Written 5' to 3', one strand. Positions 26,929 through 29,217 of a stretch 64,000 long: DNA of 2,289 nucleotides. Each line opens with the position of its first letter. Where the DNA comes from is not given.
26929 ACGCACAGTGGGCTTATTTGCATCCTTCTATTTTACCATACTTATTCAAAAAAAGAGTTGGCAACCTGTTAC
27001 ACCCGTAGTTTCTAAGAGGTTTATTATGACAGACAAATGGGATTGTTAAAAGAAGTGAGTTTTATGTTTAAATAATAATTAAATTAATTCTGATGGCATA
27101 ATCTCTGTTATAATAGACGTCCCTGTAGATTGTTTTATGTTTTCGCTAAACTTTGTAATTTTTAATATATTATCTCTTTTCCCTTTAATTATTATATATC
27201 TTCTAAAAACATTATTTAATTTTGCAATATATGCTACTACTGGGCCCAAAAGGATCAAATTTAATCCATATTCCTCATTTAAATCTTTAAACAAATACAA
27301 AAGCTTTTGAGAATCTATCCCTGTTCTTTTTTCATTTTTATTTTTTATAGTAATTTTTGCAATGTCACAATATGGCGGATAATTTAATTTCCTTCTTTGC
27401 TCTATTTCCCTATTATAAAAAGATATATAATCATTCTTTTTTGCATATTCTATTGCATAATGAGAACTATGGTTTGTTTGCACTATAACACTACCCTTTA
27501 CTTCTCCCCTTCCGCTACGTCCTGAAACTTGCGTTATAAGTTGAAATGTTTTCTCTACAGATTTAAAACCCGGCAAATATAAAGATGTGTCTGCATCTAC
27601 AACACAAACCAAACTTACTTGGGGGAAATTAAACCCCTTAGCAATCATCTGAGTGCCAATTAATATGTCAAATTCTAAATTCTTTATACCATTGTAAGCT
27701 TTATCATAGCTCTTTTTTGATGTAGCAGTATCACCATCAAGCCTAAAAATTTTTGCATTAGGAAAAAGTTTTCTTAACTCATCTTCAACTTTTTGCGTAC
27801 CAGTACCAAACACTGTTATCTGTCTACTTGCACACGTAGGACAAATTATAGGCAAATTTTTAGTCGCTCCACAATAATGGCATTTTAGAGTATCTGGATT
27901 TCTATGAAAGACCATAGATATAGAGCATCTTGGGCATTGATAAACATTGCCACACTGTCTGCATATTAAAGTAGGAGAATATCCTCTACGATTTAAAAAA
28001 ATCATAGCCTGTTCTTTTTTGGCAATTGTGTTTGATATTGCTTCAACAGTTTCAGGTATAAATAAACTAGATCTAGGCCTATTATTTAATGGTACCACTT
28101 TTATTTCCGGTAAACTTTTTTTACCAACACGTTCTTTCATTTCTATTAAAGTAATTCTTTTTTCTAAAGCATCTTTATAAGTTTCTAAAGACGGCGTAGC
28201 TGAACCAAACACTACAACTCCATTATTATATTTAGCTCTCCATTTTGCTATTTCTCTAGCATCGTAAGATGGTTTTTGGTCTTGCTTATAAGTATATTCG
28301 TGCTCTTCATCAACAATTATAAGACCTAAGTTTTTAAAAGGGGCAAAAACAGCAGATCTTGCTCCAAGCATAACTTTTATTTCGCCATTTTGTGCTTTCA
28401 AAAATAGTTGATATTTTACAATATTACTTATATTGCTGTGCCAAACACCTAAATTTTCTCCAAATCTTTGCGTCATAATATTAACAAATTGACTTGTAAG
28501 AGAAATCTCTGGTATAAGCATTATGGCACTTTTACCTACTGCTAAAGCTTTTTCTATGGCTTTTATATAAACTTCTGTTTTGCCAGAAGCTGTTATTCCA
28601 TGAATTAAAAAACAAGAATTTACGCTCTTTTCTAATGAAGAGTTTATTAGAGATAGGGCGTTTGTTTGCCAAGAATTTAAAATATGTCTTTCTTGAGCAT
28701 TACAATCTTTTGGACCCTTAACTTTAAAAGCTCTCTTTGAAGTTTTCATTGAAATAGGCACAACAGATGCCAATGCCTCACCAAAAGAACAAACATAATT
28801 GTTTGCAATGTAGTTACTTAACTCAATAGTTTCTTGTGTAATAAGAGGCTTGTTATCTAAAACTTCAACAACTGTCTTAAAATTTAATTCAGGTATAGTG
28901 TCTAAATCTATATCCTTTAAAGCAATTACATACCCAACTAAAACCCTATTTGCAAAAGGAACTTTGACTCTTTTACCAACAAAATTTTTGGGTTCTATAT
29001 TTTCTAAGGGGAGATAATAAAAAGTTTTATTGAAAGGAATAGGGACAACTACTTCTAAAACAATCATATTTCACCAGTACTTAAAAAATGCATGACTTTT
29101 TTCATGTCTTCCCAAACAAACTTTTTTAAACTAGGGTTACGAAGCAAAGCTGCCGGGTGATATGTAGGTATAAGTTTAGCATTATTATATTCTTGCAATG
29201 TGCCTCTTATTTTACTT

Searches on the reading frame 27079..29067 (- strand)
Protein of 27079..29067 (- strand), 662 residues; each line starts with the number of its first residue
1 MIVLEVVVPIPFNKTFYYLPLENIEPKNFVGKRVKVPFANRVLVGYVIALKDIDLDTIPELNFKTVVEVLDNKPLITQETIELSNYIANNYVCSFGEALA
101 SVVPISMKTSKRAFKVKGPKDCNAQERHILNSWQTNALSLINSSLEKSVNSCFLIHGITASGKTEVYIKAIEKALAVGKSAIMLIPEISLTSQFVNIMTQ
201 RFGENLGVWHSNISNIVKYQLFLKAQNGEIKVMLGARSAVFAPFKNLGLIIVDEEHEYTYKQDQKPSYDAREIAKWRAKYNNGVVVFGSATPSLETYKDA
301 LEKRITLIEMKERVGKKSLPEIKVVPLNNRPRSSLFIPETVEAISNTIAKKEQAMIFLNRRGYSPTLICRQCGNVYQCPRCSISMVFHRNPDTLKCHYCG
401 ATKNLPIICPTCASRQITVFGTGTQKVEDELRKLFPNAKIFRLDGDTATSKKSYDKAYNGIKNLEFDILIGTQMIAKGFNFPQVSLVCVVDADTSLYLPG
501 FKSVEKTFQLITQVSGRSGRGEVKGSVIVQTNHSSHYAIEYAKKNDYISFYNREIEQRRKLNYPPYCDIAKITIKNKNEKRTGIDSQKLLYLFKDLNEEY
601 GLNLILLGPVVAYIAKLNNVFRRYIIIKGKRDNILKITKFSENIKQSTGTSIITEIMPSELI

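Call 11: search_protein_families(library=ncbifam, proteins=[window:27079-29067:-], max_evalue=0.001)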
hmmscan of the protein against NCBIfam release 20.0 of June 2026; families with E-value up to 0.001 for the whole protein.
window:27079-29067:- (662 aa): 28 families (the best 25 are shown)
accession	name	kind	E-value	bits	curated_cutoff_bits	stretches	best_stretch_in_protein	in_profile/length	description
NF004066.1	PRK05580.1-3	equivalog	1.8e-211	704.6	813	2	119-640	242-762/788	primosomal protein N'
NF004067.0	PRK05580.1-4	equivalog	4.2e-178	594.1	763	2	120-636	195-706/737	primosomal protein N'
NF004068.0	PRK05580.1-5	equivalog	5.6e-177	590.3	1249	2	121-636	250-765/795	primosomal protein N'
TIGR00595.1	priA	equivalog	8.6e-177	588.7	230.35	1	154-635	1-482/509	replication restart helicase PriA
NF004070.0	PRK05580.2-2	equivalog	3.5e-160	534.5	921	2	124-653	191-720/729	primosomal protein N'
NF004065.0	PRK05580.1-1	equivalog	4.2e-153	511.2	858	2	124-637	192-703/731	primosomal protein N'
NF004069.0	PRK05580.2-1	equivalog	3e-136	455.3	767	1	31-643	27-599/612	primosomal protein N'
NF004071.0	PRK05580.2-3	equivalog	2.1e-132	442.6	1105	1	127-634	199-704/735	primosomal protein N'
NF004072.0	PRK05580.2-4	equivalog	6.5e-131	437.7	1030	1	19-656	14-642/648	primosomal protein N'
NF011453.0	PRK14873.1-3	equivalog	2.8e-51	174.4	812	1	14-577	29-581/653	primosome assembly protein PriA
NF011452.0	PRK14873.1-2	equivalog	1.9e-37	128.8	980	1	12-573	57-615/708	primosomal protein N'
NF011454.0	PRK14873.1-4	equivalog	3.7e-32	111.4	951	1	12-451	10-453/651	primosomal protein N'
NF011455.0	PRK14873.1-5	equivalog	7.6e-32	110.4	969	1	13-572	26-584/675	primosomal protein N'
NF011451.0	PRK14873.1-1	equivalog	3.4e-21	75.2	1147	1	137-440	204-533/764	primosome assembly protein PriA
TIGR00580.2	mfd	equivalog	4.1e-19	68.5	800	1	134-263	438-572/907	transcription-repair coupling factor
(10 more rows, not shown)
